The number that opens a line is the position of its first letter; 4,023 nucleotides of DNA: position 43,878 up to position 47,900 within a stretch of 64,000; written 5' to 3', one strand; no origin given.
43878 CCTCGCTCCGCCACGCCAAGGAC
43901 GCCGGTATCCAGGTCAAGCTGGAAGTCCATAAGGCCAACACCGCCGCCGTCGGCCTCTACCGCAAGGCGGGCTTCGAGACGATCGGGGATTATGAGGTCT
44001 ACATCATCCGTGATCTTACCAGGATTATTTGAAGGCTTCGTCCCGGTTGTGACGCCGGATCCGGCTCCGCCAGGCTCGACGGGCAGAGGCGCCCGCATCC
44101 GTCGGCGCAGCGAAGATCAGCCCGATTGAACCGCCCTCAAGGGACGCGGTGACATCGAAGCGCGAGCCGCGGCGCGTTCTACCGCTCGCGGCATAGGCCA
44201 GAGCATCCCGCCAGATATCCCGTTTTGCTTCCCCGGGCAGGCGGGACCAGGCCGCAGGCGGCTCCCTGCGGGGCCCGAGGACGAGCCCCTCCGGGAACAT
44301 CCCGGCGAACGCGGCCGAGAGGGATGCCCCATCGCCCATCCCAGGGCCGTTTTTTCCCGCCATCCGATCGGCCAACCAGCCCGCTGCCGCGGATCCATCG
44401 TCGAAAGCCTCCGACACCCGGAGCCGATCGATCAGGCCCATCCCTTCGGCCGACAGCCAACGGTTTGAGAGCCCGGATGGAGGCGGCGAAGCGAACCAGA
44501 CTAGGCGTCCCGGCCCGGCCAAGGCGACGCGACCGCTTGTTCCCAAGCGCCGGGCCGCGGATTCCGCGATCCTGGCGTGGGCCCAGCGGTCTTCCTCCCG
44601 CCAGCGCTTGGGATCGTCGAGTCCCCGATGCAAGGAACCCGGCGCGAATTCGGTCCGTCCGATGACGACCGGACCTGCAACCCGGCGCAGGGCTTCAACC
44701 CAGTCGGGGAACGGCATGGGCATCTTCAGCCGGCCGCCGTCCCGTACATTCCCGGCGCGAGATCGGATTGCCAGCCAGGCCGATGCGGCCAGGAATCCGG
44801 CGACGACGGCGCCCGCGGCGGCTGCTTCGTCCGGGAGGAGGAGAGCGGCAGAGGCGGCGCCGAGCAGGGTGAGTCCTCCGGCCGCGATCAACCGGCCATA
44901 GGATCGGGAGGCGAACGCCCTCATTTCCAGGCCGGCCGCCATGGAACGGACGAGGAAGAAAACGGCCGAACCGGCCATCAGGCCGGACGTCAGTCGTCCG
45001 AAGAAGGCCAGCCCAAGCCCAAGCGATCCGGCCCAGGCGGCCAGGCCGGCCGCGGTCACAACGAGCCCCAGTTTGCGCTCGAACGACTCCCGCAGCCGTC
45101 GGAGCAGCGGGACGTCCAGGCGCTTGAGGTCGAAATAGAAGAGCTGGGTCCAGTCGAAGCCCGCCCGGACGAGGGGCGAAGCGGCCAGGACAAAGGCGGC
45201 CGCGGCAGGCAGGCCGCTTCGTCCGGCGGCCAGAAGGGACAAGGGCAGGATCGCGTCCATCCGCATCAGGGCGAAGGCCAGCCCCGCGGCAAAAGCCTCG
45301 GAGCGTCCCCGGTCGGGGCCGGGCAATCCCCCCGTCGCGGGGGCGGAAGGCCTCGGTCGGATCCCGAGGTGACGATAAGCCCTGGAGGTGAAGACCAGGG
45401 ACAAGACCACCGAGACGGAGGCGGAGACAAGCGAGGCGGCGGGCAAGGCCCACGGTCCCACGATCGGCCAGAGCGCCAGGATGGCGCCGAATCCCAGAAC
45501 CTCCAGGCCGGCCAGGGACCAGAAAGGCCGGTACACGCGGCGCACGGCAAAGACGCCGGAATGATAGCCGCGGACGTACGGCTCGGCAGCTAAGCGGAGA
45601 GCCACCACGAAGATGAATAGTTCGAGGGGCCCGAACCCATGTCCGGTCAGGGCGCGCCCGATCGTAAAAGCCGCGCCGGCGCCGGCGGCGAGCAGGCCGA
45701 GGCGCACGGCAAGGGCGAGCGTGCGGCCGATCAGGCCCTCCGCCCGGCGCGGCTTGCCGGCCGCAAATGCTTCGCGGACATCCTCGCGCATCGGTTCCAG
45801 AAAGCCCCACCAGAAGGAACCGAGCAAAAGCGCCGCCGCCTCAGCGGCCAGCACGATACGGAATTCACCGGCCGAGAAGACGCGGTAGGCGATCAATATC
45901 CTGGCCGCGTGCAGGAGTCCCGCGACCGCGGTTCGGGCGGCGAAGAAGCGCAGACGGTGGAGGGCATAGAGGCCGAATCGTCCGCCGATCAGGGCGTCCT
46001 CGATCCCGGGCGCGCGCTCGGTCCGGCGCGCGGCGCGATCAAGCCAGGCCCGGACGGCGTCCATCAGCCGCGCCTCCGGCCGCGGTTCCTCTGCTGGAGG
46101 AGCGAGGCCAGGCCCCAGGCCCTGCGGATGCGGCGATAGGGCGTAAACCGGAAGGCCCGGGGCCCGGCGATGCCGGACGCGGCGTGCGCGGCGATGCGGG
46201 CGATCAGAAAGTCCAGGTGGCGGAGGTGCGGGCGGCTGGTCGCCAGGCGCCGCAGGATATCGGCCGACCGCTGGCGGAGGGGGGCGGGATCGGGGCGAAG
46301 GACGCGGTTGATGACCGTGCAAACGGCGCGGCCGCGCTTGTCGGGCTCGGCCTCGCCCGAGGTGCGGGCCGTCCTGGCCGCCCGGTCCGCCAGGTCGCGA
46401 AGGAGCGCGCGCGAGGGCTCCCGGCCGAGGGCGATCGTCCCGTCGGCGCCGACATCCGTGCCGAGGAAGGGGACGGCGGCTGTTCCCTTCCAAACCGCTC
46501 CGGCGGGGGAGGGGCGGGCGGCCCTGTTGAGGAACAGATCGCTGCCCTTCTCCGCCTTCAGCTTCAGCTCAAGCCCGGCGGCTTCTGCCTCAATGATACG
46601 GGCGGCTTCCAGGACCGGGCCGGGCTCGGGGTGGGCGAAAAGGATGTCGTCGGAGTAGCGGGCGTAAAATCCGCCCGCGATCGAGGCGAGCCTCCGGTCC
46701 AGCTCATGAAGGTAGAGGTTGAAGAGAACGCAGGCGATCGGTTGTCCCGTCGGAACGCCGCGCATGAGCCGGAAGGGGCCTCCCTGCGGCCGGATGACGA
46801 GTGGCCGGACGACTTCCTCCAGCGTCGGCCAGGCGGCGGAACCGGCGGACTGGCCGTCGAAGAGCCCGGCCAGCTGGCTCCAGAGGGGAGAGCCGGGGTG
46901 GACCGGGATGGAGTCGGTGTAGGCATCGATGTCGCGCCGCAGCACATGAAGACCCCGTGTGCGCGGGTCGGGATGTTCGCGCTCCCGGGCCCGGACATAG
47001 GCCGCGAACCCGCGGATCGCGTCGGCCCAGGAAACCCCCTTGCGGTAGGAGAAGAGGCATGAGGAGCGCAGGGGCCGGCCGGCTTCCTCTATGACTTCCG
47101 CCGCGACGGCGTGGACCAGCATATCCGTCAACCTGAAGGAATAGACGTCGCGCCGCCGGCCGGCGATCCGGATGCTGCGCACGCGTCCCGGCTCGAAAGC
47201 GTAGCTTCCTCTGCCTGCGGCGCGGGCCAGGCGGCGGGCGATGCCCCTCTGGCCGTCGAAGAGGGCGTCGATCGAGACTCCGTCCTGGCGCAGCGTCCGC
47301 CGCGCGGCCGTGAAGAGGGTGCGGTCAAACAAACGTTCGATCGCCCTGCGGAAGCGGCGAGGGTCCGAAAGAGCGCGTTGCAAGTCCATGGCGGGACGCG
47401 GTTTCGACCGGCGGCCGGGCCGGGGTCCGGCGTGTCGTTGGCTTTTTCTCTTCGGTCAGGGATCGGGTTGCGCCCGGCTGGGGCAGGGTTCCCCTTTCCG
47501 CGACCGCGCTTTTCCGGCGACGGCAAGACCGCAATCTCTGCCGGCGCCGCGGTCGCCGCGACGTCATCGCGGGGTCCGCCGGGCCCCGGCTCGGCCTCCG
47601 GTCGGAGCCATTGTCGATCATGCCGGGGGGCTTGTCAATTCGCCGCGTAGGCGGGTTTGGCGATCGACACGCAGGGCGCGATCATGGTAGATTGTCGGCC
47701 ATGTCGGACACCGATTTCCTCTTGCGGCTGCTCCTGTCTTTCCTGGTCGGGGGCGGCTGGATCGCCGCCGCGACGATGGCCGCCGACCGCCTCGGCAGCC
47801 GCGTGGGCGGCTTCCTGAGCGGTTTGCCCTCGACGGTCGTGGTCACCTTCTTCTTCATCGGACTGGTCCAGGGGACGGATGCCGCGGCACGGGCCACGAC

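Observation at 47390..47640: Promoter plus ~200-nt leader closed by 27-nt inverted arms directly upstream of the RT (retron- or DRT-like ncRNA geometry)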

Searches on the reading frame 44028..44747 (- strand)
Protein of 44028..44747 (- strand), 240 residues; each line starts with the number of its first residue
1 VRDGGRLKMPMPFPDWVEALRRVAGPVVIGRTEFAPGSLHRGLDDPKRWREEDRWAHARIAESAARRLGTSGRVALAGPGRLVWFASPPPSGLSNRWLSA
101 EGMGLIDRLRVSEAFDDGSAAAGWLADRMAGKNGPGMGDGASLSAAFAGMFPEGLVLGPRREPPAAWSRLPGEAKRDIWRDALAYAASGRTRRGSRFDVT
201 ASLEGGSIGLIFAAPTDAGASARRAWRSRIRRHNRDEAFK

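Call 74: search_solved_structures(query=A6, max_evalue=10)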
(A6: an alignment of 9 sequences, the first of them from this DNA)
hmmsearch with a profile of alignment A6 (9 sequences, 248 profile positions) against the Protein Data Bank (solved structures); distinct sequences matched with E-value up to 10: 3.
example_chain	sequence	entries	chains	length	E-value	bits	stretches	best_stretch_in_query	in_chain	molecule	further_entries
28jw_W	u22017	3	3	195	0.045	16.6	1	48-105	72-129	Large ribosomal subunit protein bL28c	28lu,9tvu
7yq0_A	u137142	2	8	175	0.058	16.2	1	49-75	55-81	Adenylyl-sulfate kinase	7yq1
5mv0_A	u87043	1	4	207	1.2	11.9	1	140-195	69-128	L protein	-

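Call 75: search_protein_families(library=pfam, alignment_id=A6, max_evalue=1)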
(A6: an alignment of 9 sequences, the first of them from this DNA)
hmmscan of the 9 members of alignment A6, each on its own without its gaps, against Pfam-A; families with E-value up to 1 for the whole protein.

A. member 1, seq(240 aa): 0 families

B. families by the number of members that match (of 9 scanned): 0 families

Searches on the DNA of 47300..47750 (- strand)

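Call 12: search_rna_families(source=window, start=47300, end=47750, threshold=evalue, max_evalue=10)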
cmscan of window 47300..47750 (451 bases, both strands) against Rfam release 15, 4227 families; matches with E-value up to 10: 5.
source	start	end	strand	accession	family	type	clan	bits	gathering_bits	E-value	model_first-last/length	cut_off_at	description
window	47304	47415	+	RF00312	snoZ206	Gene; snRNA; snoRNA; CD-box;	-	22.6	50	0.083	1-129/129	no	Small nucleolar RNA Z206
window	47493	47558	-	RF03006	M23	Gene; sRNA;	-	18.5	41.2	0.56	1-53/53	no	M23 RNA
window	47495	47564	+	RF01668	P10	Gene; sRNA;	-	14.2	37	1.2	1-72/72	no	Pseudomonas sRNA P10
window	47687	47745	+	RF02866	ncS16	Gene; sRNA;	-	13.5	48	5.5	1-83/83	no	Burkholderia sRNA 16 (Bc_KC_sr1)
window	47539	47720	-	RF01670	P17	Gene; sRNA;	-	8.5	45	9.3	4-282/282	no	Pseudomonas sRNA P17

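Call 52: build_rna_model(alignment_id=A4, structure=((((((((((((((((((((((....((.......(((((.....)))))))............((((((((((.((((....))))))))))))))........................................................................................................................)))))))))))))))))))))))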
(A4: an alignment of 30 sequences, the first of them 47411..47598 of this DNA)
Model R1 built from alignment A4 (30 sequences, 239 columns); structure: as given.
model positions 191; base pairs 43; branch points 1; effective number of sequences 6.71; information 0.59 bits per position. Calibrated on 0.2 Mb of random sequence (short: E-values are rough).
structure used (alignment columns):
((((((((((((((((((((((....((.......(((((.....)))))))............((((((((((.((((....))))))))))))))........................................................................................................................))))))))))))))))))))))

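Call 53: search_with_rna_model(model_id=R1, sources=[window, L001, L002, L003, L004, L005, L006, L007, L008, L009, L010, L011, L012, L013, L014, L015, L016, L017, L018, L019, L020, L021, L022, L023, L024, L025, L026, L066, L067, L068, L069, L070, L071, L072, L073, L074, L075, L076, L077, L078, L079, L080, L081, L082, L083, L084, L085, L086, L087, L088, L089, L090, L091, L092, L093, L094, L095, L096, L097, L098, L099, L100, L101, L102, L103, L104, L105, L106, L107, L108, L109, L110, L111, L112, L113, L114, L115, L116, L117, L118, L119, L120, L121], max_evalue=1)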
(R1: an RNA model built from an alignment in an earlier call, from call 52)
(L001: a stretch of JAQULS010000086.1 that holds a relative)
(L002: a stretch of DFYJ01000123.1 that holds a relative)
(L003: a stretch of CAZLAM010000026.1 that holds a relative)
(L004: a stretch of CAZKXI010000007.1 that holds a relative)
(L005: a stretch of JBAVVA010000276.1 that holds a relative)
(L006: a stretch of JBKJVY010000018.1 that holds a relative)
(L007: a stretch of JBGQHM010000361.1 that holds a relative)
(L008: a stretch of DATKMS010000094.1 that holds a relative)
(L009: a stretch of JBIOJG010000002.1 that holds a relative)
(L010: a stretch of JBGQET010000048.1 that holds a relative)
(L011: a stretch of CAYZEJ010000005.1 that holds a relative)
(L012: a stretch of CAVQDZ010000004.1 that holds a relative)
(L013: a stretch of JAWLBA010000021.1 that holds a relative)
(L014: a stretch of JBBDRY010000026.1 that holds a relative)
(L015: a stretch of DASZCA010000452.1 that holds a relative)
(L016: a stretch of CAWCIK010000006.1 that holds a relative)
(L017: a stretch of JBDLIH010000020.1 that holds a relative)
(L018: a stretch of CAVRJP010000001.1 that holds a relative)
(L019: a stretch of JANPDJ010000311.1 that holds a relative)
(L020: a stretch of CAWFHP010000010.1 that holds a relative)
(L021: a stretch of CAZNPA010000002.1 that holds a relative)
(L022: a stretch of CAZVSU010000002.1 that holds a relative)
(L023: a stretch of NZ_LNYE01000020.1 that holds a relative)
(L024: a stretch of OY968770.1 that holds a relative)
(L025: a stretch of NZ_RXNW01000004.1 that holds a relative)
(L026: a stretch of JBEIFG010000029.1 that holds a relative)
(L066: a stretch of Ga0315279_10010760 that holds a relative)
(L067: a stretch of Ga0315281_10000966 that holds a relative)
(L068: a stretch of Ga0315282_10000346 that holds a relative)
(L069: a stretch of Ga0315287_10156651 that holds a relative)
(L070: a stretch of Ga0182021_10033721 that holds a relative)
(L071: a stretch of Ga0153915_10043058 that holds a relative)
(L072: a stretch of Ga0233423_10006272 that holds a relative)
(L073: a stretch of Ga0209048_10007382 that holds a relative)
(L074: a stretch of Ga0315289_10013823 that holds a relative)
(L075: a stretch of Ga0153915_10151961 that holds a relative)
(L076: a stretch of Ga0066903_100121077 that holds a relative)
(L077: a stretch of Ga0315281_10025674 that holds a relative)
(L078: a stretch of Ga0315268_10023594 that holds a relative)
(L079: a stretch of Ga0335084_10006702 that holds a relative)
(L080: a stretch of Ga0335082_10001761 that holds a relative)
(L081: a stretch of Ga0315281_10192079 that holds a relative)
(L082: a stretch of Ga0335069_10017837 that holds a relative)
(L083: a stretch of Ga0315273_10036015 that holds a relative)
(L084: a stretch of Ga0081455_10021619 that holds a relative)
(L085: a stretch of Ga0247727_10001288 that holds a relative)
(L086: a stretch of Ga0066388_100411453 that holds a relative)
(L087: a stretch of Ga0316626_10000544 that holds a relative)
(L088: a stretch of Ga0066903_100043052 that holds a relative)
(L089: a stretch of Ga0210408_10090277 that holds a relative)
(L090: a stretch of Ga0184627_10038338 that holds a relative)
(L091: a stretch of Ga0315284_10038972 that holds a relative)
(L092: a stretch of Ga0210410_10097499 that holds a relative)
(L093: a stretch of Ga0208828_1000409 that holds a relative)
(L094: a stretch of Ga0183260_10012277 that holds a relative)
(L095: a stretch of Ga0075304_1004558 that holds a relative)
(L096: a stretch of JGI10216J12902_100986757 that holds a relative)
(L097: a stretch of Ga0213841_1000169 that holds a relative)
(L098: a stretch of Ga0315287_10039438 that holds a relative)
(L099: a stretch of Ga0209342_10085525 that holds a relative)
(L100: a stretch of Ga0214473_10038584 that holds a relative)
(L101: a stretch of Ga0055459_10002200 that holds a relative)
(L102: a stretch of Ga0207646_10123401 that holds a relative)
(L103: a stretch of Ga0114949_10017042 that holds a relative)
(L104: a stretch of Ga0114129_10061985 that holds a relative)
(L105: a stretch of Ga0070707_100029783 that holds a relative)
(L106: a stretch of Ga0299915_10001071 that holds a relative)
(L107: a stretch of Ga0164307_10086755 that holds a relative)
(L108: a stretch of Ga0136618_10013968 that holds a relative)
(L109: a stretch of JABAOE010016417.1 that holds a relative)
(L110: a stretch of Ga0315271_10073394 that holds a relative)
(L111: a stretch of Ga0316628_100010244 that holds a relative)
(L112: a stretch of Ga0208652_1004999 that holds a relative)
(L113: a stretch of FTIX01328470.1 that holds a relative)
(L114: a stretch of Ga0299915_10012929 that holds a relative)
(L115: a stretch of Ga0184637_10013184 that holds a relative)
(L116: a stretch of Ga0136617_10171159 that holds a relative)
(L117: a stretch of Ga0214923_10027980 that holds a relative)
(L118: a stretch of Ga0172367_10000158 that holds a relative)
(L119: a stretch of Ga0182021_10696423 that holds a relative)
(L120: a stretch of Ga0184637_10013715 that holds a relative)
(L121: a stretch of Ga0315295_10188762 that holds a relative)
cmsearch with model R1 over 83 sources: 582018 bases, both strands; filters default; matches with E-value up to 1: 67.
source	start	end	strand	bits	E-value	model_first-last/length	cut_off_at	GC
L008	4766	4974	+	153.9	1.8e-24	1-191/191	no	0.62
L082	2766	2974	+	153.9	1.8e-24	1-191/191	no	0.62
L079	359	568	+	150.1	8.3e-24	1-191/191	no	0.61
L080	2764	2973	+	150.1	8.3e-24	1-191/191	no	0.61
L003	4752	4938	+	148.3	1.7e-23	1-191/191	no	0.69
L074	2776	2967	+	145.8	4.7e-23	1-191/191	no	0.68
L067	2782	2967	+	145.5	5.3e-23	1-191/191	no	0.69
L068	2782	2967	+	145.5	5.3e-23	1-191/191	no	0.69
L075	291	496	+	142.6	1.7e-22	1-191/191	no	0.66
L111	2631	2836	+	142.6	1.7e-22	1-191/191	no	0.66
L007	3668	3874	+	142.2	2e-22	1-191/191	no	0.6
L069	362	548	+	140.9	3.3e-22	1-191/191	no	0.68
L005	4770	4960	+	139.8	5.1e-22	1-191/191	no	0.68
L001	4790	4980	+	138.2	9.7e-22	1-191/191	no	0.72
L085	2779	2973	+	137.1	1.5e-21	1-191/191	no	0.63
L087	2763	2966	+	136.3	2.1e-21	1-191/191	no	0.65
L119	555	738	+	135.5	2.9e-21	1-191/191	no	0.7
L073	1333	1542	+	135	3.5e-21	1-191/191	no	0.59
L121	1413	1603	+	132.9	8.1e-21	1-191/191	no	0.68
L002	4010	4200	+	132.8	8.2e-21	1-191/191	no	0.76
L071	2775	2962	+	132.7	8.8e-21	1-191/191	no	0.68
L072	1181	1375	+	132.6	8.9e-21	1-191/191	no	0.7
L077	2791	2984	+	132.5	9.2e-21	1-191/191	no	0.69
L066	2494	2687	+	131.9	1.2e-20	1-191/191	no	0.69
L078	786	976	+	131.8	1.2e-20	1-191/191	no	0.66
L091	2255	2445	+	130.9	1.7e-20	1-191/191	no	0.68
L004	4787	4977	+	129.1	3.6e-20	1-191/191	no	0.77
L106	2771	2960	+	127.6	6.6e-20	1-191/191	no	0.68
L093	476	669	+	126.5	1e-19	1-191/191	no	0.74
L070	718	909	+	122.7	4.7e-19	1-191/191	no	0.71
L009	4804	4964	+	116.4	5.7e-18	1-191/191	no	0.6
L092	114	283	+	112.5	2.7e-17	1-191/191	no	0.54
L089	663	834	+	110.7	5.7e-17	1-191/191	no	0.57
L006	786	981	-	103.1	1.1e-15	1-191/191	no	0.58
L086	481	647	+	94.1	4.2e-14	1-191/191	no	0.59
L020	4774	4957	+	93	6.6e-14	1-191/191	no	0.63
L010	4770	4989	+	92.2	9e-14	1-191/191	no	0.66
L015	4788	4942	+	89.3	2.8e-13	1-191/191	no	0.55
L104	2750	2925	+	86.3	9.4e-13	1-191/191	no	0.7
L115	2766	2944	+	84.9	1.7e-12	1-191/191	no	0.66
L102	705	874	+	80.5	9.5e-12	1-191/191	no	0.66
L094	4563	4728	+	73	1.9e-10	1-191/191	no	0.63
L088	480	652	+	71.7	3.2e-10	1-191/191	no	0.66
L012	8606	8772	+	70.7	4.8e-10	1-191/191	no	0.62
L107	758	1061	+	70.4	5.5e-10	1-191/191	no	0.7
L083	2651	2960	+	69.1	9.3e-10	1-191/191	no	0.68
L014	8472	8638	+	68.9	9.8e-10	1-191/191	no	0.63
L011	8553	8719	+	66.4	2.7e-09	1-191/191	no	0.6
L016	8474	8639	+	66.1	3e-09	1-191/191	no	0.58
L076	423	724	+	64.8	5.1e-09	1-191/191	no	0.71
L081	242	558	+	63.7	7.9e-09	1-191/191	no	0.68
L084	1404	1712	+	60.5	2.9e-08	1-191/191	no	0.69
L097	2679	2907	+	54.7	2.9e-07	1-191/191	no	0.52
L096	475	775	+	48.5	3.4e-06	1-191/191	no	0.69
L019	4783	4952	+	43.6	2.4e-05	1-191/191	no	0.73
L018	8476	8692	+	38.5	0.00018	1-191/191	no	0.69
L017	4485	4630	+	36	0.00051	21-171/191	no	0.59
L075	291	496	-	28.7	0.0092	1-191/191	no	0.66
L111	2631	2836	-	28.7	0.0092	1-191/191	no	0.66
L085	2779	2973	-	25.6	0.032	1-191/191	no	0.63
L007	3668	3874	-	23.1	0.087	1-191/191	no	0.6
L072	4707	4820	+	22.8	0.098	1-191/191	no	0.7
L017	4773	4859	+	22.7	0.1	1-191/191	no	0.55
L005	4718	4896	-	21.9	0.14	1-191/191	no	0.67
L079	359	568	-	20.4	0.25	1-191/191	no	0.61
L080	2764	2973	-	20.4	0.25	1-191/191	no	0.61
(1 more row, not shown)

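Call 97: search_with_rna_model(model_id=R1, sources=[L011, L012, L014, L016, L018, L019, L094, L097, window, L008, L003, L005, L009, L015, L089, L086, L104, L102, L115, L020, L010, L006], max_evalue=0.001, make_alignment=true)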
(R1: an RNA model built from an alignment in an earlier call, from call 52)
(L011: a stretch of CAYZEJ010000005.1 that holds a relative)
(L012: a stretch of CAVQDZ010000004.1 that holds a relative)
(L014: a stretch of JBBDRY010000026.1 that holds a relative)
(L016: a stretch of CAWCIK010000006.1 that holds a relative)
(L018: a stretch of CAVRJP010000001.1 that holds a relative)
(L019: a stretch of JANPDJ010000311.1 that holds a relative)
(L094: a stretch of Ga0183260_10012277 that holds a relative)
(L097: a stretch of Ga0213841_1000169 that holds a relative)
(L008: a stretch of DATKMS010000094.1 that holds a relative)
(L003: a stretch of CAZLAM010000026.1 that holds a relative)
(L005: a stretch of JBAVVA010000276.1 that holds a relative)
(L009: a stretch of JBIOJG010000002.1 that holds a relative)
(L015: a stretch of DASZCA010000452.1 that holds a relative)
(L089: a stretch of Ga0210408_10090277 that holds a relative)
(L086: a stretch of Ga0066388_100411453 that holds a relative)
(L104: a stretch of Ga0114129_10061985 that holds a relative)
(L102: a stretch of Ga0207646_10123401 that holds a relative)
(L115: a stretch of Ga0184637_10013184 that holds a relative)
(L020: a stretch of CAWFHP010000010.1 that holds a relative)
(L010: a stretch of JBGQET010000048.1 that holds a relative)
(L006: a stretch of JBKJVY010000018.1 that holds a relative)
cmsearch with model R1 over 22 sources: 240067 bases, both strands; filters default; matches with E-value up to 0.001: 22.
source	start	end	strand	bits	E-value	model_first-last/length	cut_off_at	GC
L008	4766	4974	+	153.9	7.6e-25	1-191/191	no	0.62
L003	4752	4938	+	148.3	7e-24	1-191/191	no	0.69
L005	4770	4960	+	139.8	2.1e-22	1-191/191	no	0.68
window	47411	47598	-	125.3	6.7e-20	1-191/191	no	0.74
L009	4804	4964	+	116.4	2.4e-18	1-191/191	no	0.6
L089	663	834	+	110.7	2.4e-17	1-191/191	no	0.57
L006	786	981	-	103.1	4.7e-16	1-191/191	no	0.58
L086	481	647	+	94.1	1.7e-14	1-191/191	no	0.59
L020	4774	4957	+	93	2.7e-14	1-191/191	no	0.63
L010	4770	4989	+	92.2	3.7e-14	1-191/191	no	0.66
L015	4788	4942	+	89.3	1.2e-13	1-191/191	no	0.55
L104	2750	2925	+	86.3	3.9e-13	1-191/191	no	0.7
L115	2766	2944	+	84.9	7e-13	1-191/191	no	0.66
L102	705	874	+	80.5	3.9e-12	1-191/191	no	0.66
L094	4563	4728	+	73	8e-11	1-191/191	no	0.63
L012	8606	8772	+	70.7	2e-10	1-191/191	no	0.62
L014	8472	8638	+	68.9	4e-10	1-191/191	no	0.63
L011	8553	8719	+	66.4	1.1e-09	1-191/191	no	0.6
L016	8474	8639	+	66.1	1.2e-09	1-191/191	no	0.58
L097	2679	2907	+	54.7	1.2e-07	1-191/191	no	0.52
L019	4783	4952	+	43.6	9.9e-06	1-191/191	no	0.73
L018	8476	8692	+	38.5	7.5e-05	1-191/191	no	0.69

Alignment A7: 22 matches aligned to the model, 288 columns, each read 5' to 3' on its own strand. Consensus structure (alignment columns), stored with it:
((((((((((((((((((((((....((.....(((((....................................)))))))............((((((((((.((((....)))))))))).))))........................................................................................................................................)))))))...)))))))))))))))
